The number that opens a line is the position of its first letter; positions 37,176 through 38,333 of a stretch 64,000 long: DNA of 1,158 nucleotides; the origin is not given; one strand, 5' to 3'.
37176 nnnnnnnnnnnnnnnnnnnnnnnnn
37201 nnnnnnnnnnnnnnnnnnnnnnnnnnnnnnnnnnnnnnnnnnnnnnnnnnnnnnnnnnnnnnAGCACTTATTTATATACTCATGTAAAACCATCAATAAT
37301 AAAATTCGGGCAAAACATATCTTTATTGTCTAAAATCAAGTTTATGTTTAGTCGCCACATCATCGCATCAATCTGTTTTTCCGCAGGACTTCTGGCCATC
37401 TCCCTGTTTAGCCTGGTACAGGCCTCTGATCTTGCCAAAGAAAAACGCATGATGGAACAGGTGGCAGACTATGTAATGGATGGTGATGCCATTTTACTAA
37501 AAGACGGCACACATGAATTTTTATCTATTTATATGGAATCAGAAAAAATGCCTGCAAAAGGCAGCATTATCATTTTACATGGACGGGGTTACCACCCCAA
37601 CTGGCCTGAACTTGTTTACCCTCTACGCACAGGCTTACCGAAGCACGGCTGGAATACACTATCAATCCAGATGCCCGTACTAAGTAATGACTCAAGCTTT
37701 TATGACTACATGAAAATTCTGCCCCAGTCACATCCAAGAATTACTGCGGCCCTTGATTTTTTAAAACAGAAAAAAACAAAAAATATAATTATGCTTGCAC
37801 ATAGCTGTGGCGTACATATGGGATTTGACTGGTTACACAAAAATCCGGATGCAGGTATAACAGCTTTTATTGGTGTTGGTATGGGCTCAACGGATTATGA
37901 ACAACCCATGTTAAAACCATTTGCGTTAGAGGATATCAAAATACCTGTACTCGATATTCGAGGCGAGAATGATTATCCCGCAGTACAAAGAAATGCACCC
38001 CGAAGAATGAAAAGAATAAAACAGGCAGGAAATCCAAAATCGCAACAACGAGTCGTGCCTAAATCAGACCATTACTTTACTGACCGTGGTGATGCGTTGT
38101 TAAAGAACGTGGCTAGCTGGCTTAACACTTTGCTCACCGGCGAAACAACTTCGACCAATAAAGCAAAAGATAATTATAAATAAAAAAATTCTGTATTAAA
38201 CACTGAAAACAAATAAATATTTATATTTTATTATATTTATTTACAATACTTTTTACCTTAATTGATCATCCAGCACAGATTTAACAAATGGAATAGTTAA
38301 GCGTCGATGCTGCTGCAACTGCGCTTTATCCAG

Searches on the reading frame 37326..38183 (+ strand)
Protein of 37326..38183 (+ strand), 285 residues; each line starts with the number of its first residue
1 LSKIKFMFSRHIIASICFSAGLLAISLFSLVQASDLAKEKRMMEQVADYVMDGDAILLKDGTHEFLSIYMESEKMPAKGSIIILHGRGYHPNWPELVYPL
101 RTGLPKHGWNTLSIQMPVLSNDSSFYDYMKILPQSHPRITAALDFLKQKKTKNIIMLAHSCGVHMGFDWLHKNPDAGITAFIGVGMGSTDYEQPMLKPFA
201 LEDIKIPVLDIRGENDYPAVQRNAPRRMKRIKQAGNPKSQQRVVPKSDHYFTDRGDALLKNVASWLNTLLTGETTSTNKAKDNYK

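Call 55: search_protein_families(library=pfam, proteins=[window:37326-38183:+], max_evalue=0.00001)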
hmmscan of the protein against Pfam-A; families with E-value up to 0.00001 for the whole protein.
window:37326-38183:+ (285 aa): 1 family
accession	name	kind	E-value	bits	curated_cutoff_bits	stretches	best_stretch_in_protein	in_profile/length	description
PF12048.14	DUF3530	-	4.7e-31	108.7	29.8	2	46-121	53-128/310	Protein of unknown function (DUF3530)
